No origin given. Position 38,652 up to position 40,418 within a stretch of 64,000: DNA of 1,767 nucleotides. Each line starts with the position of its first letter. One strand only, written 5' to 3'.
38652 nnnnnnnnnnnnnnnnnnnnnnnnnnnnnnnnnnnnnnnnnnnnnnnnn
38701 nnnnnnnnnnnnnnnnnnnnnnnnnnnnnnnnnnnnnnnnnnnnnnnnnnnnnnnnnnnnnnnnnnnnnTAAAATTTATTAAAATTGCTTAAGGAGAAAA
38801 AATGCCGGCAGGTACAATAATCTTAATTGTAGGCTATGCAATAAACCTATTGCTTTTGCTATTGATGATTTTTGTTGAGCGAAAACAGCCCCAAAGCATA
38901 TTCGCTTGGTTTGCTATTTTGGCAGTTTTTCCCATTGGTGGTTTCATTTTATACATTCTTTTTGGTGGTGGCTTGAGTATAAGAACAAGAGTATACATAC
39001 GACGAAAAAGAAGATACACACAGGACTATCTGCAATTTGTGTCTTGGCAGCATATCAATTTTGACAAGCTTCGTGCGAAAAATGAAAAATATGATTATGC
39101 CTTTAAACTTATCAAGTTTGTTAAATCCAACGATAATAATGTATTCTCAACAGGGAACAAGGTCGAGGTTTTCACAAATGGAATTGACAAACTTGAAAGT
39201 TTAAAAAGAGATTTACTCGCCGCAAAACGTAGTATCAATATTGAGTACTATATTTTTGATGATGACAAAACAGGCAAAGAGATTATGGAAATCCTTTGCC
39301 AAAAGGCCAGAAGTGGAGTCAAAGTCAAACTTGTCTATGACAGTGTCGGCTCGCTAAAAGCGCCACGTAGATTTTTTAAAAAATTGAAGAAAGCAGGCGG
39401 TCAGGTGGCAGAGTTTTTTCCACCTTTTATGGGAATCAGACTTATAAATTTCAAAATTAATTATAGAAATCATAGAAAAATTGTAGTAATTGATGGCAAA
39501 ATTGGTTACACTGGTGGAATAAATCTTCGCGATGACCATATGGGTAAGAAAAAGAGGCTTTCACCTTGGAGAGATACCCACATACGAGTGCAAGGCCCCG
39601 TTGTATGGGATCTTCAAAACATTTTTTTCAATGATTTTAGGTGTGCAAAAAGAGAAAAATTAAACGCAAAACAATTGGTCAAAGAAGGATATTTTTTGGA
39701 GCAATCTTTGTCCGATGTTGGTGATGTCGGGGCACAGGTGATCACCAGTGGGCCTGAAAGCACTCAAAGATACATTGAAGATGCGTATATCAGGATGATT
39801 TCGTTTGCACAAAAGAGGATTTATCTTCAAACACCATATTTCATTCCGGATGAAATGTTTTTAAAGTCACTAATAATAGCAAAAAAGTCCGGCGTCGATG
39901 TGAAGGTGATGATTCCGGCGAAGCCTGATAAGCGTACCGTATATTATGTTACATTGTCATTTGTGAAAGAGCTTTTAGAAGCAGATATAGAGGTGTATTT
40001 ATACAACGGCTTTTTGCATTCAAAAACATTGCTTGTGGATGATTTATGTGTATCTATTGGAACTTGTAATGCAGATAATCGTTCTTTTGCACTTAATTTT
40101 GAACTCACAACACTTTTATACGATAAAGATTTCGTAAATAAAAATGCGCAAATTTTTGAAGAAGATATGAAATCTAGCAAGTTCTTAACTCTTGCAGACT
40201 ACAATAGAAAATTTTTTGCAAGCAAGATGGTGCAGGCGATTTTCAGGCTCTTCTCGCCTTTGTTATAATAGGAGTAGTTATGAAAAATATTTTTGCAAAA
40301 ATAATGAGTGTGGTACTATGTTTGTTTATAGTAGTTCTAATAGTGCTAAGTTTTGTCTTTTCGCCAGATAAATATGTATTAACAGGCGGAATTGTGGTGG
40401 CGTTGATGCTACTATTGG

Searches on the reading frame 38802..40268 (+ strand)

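Call 93: search_protein_families(library=pfam, proteins=[window:38802-40268:+], max_evalue=0.00001)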
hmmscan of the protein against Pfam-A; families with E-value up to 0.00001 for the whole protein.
window:38802-40268:+ (488 aa): 3 families
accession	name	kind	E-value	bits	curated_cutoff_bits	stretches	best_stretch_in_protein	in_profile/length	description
PF13091.12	PLDc_2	-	1.3e-43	148.4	27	2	329-455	1-131/132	PLD-like domain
PF00614.28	PLDc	-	6.6e-12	45.3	21.9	1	221-245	3-27/28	Phospholipase D Active site motif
PF13396.11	PLDc_N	-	1.1e-06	29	23.3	1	14-55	2-41/42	Phospholipase_D-nuclease N-terminal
